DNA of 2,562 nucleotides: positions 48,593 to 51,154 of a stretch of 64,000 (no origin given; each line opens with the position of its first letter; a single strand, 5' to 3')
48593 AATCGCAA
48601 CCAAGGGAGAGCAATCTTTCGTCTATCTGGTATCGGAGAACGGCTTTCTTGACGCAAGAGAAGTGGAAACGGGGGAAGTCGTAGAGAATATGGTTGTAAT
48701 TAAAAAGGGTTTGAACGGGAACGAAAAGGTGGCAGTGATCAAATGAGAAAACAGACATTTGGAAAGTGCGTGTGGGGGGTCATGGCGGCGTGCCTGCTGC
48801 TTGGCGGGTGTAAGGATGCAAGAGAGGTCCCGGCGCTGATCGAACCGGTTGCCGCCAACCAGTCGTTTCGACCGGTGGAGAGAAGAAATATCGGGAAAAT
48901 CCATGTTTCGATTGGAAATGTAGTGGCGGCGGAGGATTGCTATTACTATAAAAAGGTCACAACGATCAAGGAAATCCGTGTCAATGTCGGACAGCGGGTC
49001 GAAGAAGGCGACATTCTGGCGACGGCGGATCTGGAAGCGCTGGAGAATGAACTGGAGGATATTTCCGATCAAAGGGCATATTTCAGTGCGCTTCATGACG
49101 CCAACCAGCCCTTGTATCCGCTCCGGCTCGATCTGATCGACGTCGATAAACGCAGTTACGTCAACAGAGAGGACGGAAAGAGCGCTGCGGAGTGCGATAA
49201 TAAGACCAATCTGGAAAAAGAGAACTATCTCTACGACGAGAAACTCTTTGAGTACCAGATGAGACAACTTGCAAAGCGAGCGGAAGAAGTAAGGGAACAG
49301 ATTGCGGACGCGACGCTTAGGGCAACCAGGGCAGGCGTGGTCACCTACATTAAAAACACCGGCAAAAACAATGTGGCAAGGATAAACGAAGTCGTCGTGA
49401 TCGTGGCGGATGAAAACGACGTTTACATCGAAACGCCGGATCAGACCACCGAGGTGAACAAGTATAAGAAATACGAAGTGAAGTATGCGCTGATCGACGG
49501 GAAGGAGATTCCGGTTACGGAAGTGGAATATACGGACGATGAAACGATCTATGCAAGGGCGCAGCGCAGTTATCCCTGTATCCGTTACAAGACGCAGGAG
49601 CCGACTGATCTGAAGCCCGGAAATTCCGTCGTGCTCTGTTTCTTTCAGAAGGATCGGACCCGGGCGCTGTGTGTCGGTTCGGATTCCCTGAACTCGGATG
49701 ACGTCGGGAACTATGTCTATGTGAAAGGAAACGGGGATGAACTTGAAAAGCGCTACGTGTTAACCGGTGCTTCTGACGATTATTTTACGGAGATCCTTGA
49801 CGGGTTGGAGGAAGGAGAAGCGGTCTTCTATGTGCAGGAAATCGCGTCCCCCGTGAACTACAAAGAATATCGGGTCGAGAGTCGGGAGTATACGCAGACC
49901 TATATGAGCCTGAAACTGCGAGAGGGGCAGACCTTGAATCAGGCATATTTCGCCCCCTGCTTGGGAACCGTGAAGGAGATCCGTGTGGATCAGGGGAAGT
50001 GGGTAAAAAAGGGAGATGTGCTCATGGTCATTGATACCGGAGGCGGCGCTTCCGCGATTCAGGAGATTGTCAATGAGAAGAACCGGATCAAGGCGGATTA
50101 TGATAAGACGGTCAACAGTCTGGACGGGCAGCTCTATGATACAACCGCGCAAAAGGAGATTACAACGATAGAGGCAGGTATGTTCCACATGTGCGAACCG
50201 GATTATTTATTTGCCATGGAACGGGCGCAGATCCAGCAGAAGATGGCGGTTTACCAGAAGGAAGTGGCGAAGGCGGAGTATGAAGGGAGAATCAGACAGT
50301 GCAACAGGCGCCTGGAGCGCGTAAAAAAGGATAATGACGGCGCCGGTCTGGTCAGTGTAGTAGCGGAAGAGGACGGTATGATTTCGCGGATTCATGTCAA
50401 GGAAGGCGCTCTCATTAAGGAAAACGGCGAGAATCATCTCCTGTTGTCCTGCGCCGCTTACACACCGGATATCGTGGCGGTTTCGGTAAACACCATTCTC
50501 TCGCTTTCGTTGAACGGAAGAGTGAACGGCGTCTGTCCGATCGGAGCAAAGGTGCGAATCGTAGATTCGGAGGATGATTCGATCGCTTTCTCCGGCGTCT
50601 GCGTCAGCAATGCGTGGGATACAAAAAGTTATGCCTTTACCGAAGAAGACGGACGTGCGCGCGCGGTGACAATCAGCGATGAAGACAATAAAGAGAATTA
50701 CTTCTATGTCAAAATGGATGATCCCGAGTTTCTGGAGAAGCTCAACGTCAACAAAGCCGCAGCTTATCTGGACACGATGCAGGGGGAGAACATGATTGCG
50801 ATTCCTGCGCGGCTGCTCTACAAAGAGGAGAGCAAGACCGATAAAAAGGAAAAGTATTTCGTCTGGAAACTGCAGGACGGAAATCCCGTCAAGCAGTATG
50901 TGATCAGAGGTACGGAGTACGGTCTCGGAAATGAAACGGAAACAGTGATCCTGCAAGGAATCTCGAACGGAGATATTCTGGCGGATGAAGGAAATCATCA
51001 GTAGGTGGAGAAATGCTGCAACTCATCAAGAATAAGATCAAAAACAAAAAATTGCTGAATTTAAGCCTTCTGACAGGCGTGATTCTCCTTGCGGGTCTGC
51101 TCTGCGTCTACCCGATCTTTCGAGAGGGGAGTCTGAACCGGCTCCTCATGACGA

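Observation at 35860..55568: A ~19.7-kb run of 15-16 overlap-coupled genes joining lipid activation and acyl transfer, a FakA/FakB-like kinase, an MFSD2/MelB-type MFS and a MacAB-like exporter: candidate undescribed lipid scavenging, re-acylation and export system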

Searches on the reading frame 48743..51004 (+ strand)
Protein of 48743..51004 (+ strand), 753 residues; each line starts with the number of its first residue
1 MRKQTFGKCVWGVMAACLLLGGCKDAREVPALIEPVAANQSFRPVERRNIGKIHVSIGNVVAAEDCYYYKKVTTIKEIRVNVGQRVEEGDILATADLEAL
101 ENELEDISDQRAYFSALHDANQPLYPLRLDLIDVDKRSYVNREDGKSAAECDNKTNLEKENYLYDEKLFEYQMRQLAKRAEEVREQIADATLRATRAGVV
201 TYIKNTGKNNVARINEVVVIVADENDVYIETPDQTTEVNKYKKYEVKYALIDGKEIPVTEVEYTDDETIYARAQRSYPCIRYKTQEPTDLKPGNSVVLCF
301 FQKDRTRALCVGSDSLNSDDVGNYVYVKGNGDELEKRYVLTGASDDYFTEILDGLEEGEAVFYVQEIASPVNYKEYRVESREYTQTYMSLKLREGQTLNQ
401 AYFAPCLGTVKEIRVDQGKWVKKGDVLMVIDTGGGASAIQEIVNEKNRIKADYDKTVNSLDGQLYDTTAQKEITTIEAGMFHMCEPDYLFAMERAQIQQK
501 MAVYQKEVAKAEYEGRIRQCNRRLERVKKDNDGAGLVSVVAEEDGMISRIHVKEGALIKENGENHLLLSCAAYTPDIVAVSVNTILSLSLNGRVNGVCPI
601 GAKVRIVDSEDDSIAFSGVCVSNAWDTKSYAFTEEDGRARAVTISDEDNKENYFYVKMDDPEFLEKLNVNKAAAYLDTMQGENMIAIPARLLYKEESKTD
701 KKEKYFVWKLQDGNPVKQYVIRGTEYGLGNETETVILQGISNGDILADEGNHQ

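Call 5: search_protein_families(library=pfam, proteins=[window:48743-51004:+])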
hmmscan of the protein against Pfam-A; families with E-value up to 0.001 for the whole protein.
window:48743-51004:+ (753 aa): 5 families
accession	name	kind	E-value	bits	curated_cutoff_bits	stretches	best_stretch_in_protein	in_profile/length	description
PF13533.13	Biotin_lipoyl_2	-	1e-11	44.8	29.8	1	408-431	9-32/32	Biotin-lipoyl like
PF00364.28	Biotin_lipoyl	-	6.7e-08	32.7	22.1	0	405-430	48-73/73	Biotin-requiring enzyme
PF16576.10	HlyD_D23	-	6.9e-07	29.2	30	0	408-561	28-133/214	Barrel-sandwich domain of CusB or HlyD membrane-fusion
PF13437.12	HlyD_3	-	4.2e-06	27.9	22.2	0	404-431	4-31/106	HlyD family secretion protein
PF01551.29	Peptidase_M23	-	0.00068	20.2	28.7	0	57-95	33-72/96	Peptidase family M23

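Call 12: search_protein_families(library=ncbifam, proteins=[window:48743-51004:+], max_evalue=0.00001)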
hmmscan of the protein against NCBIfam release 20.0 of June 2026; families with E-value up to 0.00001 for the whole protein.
window:48743-51004:+ (753 aa): 7 families
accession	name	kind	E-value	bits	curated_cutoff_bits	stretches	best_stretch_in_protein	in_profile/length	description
TIGR01730.1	RND_mfp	subfamily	3.2e-20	72.3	94.9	1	164-361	109-305/322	efflux RND transporter periplasmic adaptor subunit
TIGR01843.1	type_I_hlyD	subfamily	7.8e-11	41.6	208.65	1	408-527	52-162/422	HlyD family type I secretion periplasmic adaptor subunit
TIGR00999.1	8a0102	subfamily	2e-09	37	319.3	1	83-361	1-262/271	CzcB/NccB family metal efflux transporter periplasmic adaptor subunit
NF004547.1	PRK05889.1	equivalog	4.9e-09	36.2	75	0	538-560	41-63/71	biotin/lipoyl-binding carrier protein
NF006079.0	PRK08225.1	equivalog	6.3e-08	32.5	95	0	408-430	47-69/70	acetyl-CoA carboxylase biotin carboxyl carrier protein subunit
NF045680.1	DiMtlExpIhpB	equivalog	5.6e-07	28.8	450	0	289-360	235-305/326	divalent metal ion exporter adaptor subunit IhpB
NF008814.0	PRK11854.1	equivalog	8.3e-06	24.5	722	0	404-455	254-305/637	pyruvate dehydrogenase complex dihydrolipoyllysine-residue acetyltransferase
